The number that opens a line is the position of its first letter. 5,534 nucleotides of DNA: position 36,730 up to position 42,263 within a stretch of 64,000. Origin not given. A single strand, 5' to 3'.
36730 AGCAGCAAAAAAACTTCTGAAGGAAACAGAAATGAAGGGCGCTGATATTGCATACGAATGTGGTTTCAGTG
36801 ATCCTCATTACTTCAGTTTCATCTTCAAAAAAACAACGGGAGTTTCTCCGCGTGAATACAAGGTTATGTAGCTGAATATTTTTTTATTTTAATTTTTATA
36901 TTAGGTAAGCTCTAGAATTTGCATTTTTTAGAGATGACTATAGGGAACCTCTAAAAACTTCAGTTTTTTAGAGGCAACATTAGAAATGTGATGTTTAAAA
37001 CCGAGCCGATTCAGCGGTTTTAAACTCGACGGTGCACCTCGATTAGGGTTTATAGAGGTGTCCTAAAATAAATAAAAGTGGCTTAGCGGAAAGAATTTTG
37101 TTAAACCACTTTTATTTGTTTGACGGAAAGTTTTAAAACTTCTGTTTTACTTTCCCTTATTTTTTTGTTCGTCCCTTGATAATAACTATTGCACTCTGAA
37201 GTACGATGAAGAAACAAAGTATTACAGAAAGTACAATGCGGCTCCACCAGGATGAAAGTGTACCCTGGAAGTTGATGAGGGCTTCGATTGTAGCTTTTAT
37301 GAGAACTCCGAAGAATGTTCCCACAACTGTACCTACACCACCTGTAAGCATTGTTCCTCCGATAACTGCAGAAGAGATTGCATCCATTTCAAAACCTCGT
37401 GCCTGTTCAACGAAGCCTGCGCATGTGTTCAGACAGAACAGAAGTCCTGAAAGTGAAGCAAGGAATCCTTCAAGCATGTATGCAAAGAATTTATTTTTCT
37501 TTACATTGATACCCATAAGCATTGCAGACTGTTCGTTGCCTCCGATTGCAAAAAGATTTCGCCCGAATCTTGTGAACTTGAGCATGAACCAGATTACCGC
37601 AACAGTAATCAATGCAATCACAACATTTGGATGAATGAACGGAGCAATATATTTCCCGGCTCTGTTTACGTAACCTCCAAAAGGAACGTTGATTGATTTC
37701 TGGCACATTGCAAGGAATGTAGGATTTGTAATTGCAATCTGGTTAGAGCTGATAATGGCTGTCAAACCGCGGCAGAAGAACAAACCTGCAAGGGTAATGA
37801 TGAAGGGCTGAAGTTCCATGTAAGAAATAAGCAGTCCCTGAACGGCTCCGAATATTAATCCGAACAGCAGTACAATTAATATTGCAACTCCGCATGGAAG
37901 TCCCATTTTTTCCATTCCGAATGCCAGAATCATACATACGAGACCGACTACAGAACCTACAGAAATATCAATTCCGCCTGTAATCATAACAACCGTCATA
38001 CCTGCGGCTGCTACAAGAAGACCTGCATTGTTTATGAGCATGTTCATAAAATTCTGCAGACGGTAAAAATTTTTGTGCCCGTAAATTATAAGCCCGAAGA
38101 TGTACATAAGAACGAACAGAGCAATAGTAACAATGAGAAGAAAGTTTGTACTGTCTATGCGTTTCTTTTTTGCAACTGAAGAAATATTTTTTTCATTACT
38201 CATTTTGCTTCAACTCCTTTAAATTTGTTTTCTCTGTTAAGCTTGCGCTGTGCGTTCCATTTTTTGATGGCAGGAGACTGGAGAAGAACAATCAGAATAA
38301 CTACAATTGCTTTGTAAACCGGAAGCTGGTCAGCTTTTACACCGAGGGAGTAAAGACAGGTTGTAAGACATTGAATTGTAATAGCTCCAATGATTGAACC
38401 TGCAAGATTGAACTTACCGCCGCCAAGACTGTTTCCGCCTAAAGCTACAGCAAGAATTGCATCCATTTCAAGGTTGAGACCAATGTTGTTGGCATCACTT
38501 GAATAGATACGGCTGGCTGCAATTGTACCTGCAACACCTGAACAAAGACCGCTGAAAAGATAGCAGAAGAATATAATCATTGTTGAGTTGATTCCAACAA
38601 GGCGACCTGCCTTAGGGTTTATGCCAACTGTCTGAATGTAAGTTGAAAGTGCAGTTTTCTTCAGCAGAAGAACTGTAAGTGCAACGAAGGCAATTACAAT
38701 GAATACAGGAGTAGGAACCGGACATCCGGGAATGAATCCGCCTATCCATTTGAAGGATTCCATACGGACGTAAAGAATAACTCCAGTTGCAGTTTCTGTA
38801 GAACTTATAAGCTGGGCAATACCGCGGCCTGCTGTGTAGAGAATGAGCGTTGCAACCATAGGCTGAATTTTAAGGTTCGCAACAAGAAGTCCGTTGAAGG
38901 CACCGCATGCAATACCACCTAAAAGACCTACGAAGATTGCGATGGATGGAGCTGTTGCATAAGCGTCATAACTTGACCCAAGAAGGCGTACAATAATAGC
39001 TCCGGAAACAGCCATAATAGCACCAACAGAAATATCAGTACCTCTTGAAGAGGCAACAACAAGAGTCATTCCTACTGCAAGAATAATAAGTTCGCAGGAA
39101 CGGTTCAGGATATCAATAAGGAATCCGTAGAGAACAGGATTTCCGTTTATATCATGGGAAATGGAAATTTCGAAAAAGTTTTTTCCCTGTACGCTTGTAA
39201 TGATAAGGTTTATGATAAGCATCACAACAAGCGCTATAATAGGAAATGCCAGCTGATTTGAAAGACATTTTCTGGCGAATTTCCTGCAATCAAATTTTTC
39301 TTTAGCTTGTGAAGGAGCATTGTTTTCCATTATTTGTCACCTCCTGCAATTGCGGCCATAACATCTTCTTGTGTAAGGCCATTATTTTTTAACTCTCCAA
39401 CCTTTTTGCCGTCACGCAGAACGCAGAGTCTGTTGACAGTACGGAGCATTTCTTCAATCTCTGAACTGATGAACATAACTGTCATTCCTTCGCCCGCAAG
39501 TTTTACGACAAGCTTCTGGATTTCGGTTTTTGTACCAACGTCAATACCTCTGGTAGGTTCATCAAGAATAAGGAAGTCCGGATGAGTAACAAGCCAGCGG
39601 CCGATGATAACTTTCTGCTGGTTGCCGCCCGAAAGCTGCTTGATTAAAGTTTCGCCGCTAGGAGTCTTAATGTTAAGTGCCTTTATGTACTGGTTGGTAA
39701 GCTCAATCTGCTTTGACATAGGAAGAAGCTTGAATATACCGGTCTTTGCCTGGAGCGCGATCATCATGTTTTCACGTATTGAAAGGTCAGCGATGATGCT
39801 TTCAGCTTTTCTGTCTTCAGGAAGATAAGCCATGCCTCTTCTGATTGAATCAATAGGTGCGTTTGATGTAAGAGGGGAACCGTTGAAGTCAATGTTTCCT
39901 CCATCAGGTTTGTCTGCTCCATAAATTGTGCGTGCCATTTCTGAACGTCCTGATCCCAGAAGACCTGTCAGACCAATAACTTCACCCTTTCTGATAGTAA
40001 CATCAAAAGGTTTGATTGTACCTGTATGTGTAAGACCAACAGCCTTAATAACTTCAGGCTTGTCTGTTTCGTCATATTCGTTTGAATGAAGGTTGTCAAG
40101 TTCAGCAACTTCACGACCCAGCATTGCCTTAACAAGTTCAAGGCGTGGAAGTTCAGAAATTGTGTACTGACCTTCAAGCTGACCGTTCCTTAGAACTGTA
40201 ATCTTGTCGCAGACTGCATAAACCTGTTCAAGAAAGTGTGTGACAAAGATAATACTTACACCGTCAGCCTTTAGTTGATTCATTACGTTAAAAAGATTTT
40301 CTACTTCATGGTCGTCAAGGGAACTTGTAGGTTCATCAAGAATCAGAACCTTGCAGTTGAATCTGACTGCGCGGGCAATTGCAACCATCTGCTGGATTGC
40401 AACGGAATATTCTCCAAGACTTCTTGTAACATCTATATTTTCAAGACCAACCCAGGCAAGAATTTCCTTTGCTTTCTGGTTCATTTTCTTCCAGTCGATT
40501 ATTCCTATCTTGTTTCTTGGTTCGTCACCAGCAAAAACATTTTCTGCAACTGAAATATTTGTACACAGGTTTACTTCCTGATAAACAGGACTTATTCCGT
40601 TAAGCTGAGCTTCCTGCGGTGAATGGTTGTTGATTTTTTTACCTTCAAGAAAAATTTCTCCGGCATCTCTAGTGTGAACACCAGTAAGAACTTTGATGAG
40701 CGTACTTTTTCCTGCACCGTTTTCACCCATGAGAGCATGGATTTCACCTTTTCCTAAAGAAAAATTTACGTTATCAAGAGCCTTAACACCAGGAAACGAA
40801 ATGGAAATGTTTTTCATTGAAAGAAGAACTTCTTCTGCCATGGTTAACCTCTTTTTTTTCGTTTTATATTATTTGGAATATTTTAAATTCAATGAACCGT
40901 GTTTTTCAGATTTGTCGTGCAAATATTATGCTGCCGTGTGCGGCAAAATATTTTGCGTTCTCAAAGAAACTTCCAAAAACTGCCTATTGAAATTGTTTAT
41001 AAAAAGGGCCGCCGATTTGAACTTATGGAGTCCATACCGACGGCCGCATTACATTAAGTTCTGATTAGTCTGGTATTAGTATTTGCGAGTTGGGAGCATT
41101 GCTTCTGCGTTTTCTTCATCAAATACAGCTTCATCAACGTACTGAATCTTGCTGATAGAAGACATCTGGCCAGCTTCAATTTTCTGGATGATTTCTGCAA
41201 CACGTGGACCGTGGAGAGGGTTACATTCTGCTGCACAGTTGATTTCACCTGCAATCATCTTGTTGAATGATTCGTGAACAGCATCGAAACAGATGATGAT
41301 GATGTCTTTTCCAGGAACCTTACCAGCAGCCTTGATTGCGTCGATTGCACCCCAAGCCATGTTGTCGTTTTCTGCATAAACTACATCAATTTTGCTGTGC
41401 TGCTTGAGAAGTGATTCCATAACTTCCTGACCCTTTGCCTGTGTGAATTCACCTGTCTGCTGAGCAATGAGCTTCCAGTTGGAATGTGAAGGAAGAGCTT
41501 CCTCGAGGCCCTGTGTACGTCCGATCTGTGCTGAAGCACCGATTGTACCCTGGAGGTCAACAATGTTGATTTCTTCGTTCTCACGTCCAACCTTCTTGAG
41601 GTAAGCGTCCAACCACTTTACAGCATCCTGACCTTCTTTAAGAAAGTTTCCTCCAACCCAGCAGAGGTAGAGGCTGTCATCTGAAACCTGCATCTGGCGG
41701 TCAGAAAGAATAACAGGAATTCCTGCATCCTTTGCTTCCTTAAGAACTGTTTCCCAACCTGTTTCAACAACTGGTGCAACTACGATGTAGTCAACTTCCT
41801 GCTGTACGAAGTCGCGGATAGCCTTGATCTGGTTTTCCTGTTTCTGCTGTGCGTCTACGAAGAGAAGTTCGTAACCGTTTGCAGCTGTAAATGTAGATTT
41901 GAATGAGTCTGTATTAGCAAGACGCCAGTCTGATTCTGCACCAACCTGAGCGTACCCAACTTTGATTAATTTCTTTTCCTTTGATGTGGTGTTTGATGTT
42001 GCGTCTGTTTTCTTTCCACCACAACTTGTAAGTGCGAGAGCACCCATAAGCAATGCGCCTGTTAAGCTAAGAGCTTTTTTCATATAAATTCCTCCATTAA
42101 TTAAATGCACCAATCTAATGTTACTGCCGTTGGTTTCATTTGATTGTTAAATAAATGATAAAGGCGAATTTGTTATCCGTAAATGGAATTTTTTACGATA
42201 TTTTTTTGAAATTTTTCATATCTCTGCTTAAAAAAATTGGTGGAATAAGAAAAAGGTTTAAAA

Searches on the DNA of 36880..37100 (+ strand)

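Call 37: search_rna_families(source=window, start=36880, end=37100, threshold=evalue, max_evalue=10)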
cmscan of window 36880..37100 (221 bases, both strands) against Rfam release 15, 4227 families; matches with E-value up to 10: 6.
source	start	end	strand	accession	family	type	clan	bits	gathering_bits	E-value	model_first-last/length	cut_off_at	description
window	36936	37037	-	RF03155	TD-1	Cis-reg;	CL00124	21.6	64.5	0.13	1-120/120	no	TD-1 RNA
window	36927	37004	+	RF01176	snR78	Gene; snRNA; snoRNA; CD-box;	CL00063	20.1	48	0.63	1-82/82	no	Small nucleolar RNA snR78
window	36926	37029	+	RF03162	TD-2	Gene; sRNA;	CL00124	17.3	48.7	2.9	1-98/98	no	TD-2 RNA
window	36985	37032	+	RF03401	mir-1323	Gene; miRNA;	-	14.8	98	1.7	1-73/73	no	mir-1323 microRNA precursor family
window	36917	36952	-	RF01371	CRISPR-DR58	Gene; CRISPR;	-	12.9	38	9.6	1-37/37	no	CRISPR RNA direct repeat element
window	36983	37012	+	RF00607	SNORD98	Gene; snRNA; snoRNA; CD-box;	-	12.8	50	9.5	1-65/65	no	Small nucleolar RNA SNORD98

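Call 38: search_rna_families(source=window, start=36900, end=37090, threshold=evalue, max_evalue=5, show_alignments=3)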
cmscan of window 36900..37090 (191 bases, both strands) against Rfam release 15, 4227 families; matches with E-value up to 5: 5.
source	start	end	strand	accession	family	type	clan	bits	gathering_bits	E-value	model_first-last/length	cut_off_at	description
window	36936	37037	-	RF03155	TD-1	Cis-reg;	CL00124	21.6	64.5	0.11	1-120/120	no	TD-1 RNA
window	36927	37004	+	RF01176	snR78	Gene; snRNA; snoRNA; CD-box;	CL00063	20.1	48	0.55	1-82/82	no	Small nucleolar RNA snR78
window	36926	37029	+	RF03162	TD-2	Gene; sRNA;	CL00124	17.3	48.7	2.5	1-98/98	no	TD-2 RNA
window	36985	37032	+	RF03401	mir-1323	Gene; miRNA;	-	14.8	98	1.5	1-73/73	no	mir-1323 microRNA precursor family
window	36994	37024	+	RF03686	mir-9424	Gene; miRNA;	-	14.7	90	2.1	1-68/68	no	mir-9424 microRNA precursor family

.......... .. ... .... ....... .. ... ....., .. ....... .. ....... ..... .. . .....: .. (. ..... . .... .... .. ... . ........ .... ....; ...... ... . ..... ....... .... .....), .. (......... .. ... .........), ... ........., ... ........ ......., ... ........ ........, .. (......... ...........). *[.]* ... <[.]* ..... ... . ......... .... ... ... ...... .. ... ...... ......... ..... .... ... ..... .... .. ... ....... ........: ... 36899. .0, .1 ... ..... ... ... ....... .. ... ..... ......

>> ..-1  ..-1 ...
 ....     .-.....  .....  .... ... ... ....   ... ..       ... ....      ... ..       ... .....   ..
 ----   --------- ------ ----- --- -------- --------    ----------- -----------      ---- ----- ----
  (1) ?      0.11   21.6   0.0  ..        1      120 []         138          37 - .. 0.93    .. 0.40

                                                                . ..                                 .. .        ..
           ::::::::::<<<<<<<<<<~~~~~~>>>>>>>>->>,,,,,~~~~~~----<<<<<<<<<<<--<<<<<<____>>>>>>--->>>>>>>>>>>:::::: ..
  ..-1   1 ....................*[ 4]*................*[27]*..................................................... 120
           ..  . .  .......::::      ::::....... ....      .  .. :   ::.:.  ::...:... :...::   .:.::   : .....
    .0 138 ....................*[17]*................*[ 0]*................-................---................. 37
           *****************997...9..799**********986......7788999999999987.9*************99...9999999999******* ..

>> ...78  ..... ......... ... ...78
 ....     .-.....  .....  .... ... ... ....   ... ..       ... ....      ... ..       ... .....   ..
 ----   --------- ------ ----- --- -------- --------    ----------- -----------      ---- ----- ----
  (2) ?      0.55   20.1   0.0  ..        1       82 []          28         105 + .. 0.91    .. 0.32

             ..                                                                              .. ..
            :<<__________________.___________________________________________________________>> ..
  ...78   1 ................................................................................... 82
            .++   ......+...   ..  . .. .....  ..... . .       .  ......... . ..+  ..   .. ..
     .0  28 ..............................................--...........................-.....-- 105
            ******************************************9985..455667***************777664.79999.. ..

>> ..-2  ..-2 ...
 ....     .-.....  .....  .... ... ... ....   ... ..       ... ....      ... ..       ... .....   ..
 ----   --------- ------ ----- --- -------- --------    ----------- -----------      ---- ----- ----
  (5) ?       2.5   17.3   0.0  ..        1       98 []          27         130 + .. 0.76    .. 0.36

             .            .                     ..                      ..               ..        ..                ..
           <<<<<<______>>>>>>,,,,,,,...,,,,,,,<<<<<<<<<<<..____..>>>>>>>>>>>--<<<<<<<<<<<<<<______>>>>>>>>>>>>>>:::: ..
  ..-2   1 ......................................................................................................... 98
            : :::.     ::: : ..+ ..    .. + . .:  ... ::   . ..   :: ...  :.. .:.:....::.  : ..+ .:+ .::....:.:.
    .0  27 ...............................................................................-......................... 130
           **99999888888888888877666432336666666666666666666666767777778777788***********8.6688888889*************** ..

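Call 74: search_dna_similar(query=window:36943-37063:+, collection=plasmids, mode=distant, max_evalue=0.01, max_rows=10)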
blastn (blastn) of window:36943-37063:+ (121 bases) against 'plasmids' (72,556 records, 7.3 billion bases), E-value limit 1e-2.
No match.

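Call 75: search_dna_similar(query=window:36943-37063:+, collection=phages, mode=distant, max_evalue=0.01, max_rows=10)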
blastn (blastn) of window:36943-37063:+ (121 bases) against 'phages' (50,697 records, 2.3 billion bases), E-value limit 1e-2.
No match.

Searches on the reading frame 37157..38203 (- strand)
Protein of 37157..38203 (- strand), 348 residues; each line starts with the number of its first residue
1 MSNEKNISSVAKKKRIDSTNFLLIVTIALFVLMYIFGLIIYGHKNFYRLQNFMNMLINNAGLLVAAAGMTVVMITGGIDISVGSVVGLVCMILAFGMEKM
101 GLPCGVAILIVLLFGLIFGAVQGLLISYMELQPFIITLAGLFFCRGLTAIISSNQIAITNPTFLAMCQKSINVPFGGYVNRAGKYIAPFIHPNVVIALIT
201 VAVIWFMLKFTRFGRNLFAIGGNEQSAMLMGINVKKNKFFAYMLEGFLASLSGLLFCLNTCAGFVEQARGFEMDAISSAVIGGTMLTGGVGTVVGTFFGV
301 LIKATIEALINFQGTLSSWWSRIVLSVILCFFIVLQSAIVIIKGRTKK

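Call 12: search_protein_families(library=ncbifam, proteins=[window:37157-38203:-])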
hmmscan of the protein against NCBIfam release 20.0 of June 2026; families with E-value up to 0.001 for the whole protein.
window:37157-38203:- (348 aa): 11 families
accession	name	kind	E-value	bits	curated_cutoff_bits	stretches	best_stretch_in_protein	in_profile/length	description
NF008630.0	PRK11618.1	equivalog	3.4e-98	328.9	363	1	18-345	4-318/331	galactofuranose ABC transporter, permease protein YjfF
NF040906.3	GguB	equivalog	1.9e-51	175.4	450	2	26-171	8-152/375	multiple monosaccharide ABC transporter permease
NF007067.0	PRK09512.1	equivalog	9.3e-45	153.2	398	1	12-333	7-314/321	ribose ABC transporter permease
NF007014.0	PRK09478.1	equivalog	3e-41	141.9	386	1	29-337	19-329/336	galactose/methyl galactoside ABC transporter permease MglC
NF008441.0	PRK11285.1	equivalog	2e-35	122.5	378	1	11-333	21-320/333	L-arabinose ABC transporter permease AraH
NF007252.0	PRK09699.1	equivalog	2.9e-33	115.5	396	1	11-333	12-318/326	D-allose ABC transporter permease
NF011961.0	PRK15432.1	equivalog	6.7e-31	107.8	388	1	28-339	13-307/344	autoinducer 2 ABC transporter permease LsrC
NF011612.1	PRK15038.1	equivalog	1.3e-25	90.2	500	1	27-314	6-284/322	autoinducer 2 ABC transporter permease LsrD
NF041862.1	YtfT_transport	equivalog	2.1e-23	83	535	1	21-341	28-329/339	galactofuranose ABC transporter, ATP-binding protein YtfT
TIGR03408.1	urea_trans_UrtC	equivalog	5.6e-05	23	296.2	1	194-333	172-304/313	urea ABC transporter permease subunit UrtC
NF047928.1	ABC_B6_perm_1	equivalog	0.00012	21.3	465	1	62-263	24-220/311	putative B6 ABC transporter permease subunit 1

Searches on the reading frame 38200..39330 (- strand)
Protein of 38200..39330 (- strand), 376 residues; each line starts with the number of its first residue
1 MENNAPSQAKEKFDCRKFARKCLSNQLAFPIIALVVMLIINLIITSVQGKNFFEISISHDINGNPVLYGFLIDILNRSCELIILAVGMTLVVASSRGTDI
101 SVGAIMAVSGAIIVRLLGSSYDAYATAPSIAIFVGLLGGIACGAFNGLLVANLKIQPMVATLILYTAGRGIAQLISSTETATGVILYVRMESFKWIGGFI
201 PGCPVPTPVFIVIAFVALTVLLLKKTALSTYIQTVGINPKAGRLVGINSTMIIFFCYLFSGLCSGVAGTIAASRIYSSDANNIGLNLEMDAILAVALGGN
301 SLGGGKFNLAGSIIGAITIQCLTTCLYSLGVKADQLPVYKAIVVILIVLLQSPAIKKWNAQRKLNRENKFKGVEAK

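Call 69: search_protein_families(library=pfam, max_evalue=0.000001, proteins=[window:38200-39330:-])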
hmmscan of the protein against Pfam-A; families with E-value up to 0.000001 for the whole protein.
window:38200-39330:- (376 aa): 1 family
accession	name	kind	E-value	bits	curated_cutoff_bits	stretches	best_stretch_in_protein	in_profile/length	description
PF02653.21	BPD_transp_2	-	1e-34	120.4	26.8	1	71-349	2-267/269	Branched-chain amino acid transport system / permease component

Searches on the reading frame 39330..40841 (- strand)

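Call 70: search_protein_families(library=pfam, max_evalue=0.000001, proteins=[window:39330-40841:-])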
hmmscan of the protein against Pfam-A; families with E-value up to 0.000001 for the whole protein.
window:39330-40841:- (503 aa): 2 families
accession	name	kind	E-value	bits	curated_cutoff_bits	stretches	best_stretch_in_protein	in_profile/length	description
PF00005.33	ABC_tran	-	1.1e-57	194.9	25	2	22-173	1-137/137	ABC transporter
PF13304.12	AAA_21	-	5.4e-10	40.3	27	0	150-202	243-298/304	AAA domain, putative AbiEii toxin, Type IV TA system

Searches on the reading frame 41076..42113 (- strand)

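Call 70: search_protein_families(library=pfam, max_evalue=0.000001, proteins=[window:41076-42113:-])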
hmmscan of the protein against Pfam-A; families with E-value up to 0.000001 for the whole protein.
window:41076-42113:- (345 aa): 2 families
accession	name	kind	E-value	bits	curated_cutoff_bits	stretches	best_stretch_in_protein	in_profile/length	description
PF13407.12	Peripla_BP_4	-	1e-40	140.3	35.1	1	60-292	9-232/258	Periplasmic binding protein domain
PF00532.27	Peripla_BP_1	-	9.7e-16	58.5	22.2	1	78-279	29-220/281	Periplasmic binding proteins and sugar binding domain of LacI family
